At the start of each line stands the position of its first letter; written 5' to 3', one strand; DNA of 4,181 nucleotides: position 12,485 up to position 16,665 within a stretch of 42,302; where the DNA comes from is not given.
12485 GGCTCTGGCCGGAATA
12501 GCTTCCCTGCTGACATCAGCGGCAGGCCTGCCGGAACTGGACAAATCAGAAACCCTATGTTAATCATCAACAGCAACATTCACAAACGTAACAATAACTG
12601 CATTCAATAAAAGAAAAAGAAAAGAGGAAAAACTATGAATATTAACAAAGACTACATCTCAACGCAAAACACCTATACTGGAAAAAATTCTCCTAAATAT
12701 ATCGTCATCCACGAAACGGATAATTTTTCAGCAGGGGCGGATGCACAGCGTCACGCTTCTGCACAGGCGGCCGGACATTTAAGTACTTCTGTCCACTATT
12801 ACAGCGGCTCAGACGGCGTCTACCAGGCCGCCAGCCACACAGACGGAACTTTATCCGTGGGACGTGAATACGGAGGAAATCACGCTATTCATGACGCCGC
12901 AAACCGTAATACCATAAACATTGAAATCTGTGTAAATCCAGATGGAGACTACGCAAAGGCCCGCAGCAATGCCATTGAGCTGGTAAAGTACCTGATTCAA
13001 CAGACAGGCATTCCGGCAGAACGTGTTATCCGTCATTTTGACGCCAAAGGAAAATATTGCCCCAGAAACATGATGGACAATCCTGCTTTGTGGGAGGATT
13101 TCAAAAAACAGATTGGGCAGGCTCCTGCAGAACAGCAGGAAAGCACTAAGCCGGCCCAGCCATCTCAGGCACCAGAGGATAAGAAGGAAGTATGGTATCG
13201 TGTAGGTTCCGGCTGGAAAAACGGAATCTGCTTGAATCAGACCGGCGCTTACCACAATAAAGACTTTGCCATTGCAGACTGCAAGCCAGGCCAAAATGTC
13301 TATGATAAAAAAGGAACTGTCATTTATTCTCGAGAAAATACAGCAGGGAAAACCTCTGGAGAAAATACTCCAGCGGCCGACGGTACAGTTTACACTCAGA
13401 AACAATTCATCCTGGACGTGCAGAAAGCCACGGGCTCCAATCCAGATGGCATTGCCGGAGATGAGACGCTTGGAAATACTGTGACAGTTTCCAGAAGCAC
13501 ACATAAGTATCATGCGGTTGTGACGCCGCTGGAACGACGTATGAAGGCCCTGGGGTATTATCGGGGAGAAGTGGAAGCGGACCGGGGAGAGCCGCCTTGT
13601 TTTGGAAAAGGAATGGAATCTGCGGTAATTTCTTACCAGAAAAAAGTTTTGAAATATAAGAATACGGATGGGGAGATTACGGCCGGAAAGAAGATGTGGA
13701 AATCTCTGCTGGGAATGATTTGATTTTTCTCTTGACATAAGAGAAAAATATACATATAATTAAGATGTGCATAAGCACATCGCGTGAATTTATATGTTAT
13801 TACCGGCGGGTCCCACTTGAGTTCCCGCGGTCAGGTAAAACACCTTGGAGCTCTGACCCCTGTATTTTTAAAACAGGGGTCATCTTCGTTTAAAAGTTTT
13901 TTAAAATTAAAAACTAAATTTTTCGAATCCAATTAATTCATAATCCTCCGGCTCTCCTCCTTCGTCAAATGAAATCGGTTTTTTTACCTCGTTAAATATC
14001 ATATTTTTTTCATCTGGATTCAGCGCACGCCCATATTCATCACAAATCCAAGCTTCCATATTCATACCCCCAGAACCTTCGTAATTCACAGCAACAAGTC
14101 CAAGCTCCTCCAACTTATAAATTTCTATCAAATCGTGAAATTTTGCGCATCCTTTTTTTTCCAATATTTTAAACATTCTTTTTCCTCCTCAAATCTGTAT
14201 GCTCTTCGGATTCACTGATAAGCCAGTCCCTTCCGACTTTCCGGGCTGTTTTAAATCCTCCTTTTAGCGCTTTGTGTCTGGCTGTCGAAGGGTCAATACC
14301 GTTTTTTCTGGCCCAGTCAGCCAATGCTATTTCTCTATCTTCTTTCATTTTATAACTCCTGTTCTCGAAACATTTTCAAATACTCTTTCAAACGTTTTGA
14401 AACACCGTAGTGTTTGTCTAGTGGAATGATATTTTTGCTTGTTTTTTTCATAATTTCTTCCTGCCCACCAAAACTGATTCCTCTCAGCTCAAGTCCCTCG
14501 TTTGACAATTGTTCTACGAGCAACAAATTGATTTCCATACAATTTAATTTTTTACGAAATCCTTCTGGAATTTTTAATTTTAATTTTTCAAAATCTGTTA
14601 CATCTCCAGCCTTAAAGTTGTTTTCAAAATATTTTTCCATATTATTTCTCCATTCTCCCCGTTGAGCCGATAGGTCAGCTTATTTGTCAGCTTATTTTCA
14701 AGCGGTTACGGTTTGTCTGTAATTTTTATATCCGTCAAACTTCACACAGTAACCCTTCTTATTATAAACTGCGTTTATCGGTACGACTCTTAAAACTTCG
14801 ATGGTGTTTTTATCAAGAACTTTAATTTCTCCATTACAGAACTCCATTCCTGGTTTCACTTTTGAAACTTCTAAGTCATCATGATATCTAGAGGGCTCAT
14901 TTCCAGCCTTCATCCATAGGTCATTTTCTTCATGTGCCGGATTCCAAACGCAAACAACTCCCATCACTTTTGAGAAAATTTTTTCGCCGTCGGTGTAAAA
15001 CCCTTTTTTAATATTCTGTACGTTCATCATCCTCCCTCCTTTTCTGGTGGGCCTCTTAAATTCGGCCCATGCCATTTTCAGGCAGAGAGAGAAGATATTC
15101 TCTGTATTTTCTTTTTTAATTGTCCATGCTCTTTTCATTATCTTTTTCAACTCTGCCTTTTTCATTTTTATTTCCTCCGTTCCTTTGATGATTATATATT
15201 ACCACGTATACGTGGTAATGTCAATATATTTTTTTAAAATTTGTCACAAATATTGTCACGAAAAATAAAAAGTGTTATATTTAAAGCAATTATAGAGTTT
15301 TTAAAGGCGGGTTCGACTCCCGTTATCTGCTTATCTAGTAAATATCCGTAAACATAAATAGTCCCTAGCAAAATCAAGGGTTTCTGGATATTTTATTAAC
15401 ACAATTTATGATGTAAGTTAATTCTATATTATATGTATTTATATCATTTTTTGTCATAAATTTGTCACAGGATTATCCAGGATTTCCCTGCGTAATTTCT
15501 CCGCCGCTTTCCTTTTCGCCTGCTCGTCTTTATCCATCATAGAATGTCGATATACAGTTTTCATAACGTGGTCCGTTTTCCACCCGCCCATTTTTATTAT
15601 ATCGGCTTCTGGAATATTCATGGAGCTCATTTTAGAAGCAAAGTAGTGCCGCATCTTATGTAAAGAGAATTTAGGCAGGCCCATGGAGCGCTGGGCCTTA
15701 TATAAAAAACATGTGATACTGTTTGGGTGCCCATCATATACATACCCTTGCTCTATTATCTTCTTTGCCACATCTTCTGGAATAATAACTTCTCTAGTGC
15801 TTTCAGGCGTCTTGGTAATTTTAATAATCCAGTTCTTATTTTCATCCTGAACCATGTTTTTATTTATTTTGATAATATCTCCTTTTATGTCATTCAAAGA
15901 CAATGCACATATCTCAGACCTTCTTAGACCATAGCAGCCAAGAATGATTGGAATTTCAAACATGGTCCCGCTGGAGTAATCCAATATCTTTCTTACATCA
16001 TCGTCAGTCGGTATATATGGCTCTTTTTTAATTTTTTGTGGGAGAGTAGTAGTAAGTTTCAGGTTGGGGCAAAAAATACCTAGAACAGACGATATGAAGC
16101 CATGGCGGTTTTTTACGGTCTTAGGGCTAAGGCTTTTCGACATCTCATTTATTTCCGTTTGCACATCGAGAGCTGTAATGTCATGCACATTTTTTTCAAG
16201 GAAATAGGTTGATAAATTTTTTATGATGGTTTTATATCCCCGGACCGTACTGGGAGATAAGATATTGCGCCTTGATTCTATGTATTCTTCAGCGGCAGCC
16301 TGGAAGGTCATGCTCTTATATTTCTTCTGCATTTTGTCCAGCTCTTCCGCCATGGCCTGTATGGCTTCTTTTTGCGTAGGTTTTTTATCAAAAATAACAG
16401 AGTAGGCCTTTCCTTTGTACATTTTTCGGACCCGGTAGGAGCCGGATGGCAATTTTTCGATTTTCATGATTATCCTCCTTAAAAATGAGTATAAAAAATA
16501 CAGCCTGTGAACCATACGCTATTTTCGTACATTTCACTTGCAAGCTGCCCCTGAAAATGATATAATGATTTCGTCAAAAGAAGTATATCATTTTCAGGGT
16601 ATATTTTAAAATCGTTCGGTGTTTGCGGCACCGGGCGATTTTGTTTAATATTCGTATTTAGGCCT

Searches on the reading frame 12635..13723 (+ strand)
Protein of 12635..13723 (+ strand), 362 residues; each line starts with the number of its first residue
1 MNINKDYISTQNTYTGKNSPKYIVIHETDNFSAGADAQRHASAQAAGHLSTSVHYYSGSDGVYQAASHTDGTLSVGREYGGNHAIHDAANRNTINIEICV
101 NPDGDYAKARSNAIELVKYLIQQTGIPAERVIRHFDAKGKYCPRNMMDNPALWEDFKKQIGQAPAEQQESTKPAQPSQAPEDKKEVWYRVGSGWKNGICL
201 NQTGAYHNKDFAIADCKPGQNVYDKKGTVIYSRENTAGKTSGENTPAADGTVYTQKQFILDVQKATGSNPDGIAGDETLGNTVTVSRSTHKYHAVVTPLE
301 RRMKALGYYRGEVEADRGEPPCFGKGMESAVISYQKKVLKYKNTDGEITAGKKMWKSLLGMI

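Call 8: search_protein_families(library=phrogs, proteins=[window:12635-13723:+], max_evalue=0.001)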
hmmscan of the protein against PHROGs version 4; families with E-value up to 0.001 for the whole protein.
window:12635-13723:+ (362 aa): 10 families
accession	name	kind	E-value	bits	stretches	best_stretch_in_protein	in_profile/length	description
phrog_3088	-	lysis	1.4e-45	157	1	9-240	10-229/248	amidase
phrog_670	-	lysis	2.2e-30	107.1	1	16-234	108-316/596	endolysin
phrog_1493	-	lysis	2.3e-28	100.5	1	11-339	25-290/394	endolysin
phrog_1794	-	lysis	2.3e-26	94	1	3-273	36-292/336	amidase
phrog_9611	-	lysis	8.5e-23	82.2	1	4-173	4-176/246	endolysin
phrog_18955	-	unknown function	5.9e-22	78.9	1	5-162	279-435/483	-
phrog_833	-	lysis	1.1e-21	78.8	1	8-217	18-216/294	endolysin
phrog_5182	-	lysis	4.4e-16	60.4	1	8-187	22-209/321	endolysin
phrog_15001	-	lysis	2.6e-15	57.4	1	1-274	15-301/367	endolysin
phrog_19265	-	unknown function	2.8e-10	41.3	1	17-148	21-146/293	-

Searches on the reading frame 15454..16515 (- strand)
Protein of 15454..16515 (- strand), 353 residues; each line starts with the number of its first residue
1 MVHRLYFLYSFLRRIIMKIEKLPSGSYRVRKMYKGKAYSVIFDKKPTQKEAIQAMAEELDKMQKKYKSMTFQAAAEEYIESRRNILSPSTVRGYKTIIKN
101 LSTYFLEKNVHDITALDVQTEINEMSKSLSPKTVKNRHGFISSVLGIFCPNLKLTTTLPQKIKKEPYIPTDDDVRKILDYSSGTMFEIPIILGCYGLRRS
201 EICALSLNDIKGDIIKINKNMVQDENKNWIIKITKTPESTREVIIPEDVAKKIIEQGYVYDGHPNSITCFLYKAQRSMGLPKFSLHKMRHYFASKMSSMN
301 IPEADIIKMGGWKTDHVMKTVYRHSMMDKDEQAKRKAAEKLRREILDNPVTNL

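Call 92: search_protein_families(library=pfam, proteins=[window:15454-16515:-], max_evalue=0.01)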
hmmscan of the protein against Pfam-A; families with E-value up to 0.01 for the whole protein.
window:15454-16515:- (353 aa): 6 families
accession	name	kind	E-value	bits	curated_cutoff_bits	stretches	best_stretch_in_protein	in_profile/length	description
PF14659.12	Phage_int_SAM_3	-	1.2e-09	38.6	22.6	1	70-125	1-57/58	Phage integrase, N-terminal SAM-like domain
PF00589.27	Phage_integrase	-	3.6e-09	37.1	27.1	1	195-326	34-169/172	Phage integrase family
PF22022.2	Phage_int_M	-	0.0002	22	27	1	71-145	1-76/96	Phage integrase central domain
PF21766.3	Dit_C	-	0.0046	17.1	27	0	66-135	5-75/165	Dit, C-terminal domain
PF13495.12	Phage_int_SAM_4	-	0.0077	17.1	27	0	84-142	12-72/85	Phage integrase, N-terminal SAM-like domain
PF02899.23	Phage_int_SAM_1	-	0.0079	16.9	22.3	0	77-137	6-68/83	Phage integrase, N-terminal SAM-like domain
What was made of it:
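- Closest known: Sporulation-gene-intervening prophages. Different: This concerns a relative, not the window phage, which has a tyrosine integrase at 15454-16515 (call 92). sigG acts in the forespore, unlike the mother-cell genes split by skin and SPbeta.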
